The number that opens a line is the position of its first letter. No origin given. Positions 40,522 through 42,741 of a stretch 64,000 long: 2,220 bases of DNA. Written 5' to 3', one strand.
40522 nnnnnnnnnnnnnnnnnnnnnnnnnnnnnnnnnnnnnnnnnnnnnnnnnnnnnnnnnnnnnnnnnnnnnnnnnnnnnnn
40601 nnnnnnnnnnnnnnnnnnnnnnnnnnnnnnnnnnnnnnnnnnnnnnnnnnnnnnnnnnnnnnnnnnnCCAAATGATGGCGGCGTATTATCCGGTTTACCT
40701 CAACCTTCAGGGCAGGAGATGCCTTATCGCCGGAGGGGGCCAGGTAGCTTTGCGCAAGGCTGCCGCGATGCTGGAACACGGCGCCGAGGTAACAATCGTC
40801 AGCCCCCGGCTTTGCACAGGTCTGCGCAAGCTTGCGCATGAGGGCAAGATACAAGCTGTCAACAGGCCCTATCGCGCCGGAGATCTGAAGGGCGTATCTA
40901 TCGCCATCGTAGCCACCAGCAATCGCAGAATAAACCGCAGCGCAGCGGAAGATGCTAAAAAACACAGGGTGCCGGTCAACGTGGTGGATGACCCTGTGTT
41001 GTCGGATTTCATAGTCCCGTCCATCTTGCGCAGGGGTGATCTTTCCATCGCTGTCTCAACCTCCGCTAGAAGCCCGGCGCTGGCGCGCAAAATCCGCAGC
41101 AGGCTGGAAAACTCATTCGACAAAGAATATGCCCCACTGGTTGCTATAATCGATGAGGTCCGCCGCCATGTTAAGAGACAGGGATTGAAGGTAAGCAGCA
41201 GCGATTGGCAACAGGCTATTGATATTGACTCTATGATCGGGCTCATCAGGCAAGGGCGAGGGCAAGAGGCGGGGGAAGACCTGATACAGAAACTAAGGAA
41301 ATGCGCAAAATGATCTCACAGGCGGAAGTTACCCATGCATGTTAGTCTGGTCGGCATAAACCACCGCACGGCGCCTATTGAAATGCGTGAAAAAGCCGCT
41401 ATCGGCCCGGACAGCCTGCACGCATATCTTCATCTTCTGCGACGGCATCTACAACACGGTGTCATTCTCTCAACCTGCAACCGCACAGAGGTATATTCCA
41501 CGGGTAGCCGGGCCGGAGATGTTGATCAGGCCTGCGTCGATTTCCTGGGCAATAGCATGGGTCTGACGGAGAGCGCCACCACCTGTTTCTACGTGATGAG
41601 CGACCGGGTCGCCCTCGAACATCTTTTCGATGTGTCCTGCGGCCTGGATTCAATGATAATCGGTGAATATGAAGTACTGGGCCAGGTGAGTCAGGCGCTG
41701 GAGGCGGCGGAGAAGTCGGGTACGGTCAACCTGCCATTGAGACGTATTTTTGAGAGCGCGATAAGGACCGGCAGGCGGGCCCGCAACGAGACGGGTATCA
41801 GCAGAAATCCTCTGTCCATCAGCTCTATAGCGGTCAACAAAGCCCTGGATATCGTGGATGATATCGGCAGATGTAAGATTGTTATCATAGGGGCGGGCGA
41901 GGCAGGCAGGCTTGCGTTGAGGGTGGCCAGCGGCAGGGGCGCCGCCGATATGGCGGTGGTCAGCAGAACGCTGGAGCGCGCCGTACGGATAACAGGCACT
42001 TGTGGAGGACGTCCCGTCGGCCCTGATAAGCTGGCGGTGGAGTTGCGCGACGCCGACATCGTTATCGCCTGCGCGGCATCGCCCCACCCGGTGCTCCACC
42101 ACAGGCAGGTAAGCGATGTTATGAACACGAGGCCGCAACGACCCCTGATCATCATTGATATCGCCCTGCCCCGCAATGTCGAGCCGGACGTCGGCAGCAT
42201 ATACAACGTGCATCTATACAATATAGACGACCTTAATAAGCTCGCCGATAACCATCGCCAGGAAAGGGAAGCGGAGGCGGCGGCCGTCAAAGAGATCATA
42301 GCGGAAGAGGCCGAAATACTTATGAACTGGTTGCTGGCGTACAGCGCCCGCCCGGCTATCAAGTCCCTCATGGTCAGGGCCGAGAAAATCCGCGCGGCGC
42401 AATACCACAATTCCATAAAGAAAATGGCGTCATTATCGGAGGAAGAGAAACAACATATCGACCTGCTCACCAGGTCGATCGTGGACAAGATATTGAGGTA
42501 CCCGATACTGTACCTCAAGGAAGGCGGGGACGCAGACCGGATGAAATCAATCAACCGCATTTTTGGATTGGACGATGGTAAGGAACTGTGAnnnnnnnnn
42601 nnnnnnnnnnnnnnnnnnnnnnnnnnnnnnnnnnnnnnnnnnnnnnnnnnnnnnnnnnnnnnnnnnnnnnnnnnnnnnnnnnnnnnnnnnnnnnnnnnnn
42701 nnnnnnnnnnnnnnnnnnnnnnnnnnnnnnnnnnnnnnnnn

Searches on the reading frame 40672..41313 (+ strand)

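Call 5: search_protein_families(library=pfam, proteins=[window:40672-41313:+])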
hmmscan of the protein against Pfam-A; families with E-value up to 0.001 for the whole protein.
window:40672-41313:+ (213 aa): 2 families
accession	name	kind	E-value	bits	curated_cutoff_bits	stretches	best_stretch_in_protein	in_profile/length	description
PF13241.12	NAD_binding_7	-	7.5e-31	107.2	22.1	1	8-117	1-104/104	Putative NAD(P)-binding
PF14824.11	Sirohm_synth_M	-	1.7e-07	31.1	25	1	121-148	1-28/28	Sirohaem biosynthesis protein central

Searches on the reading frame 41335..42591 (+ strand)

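Call 5: search_protein_families(library=pfam, proteins=[window:41335-42591:+])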
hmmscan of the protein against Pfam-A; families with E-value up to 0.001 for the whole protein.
window:41335-42591:+ (418 aa): 4 families
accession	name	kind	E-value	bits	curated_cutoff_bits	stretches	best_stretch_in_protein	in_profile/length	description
PF05201.20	GlutR_N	-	1.7e-42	145.2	27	1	6-153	1-151/151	Glutamyl-tRNAGlu reductase, N-terminal domain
PF01488.26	Shikimate_DH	-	1.6e-31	109.6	24.3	1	170-302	3-137/138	Shikimate / quinate 5-dehydrogenase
PF00745.25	GlutR_dimer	-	9.6e-19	68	22.9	1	318-412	2-99/99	Glutamyl-tRNAGlu reductase, dimerisation domain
PF01262.27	AlaDh_PNT_C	-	0.00014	21.8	23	1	174-264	23-120/214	Alanine dehydrogenase/PNT, C-terminal domain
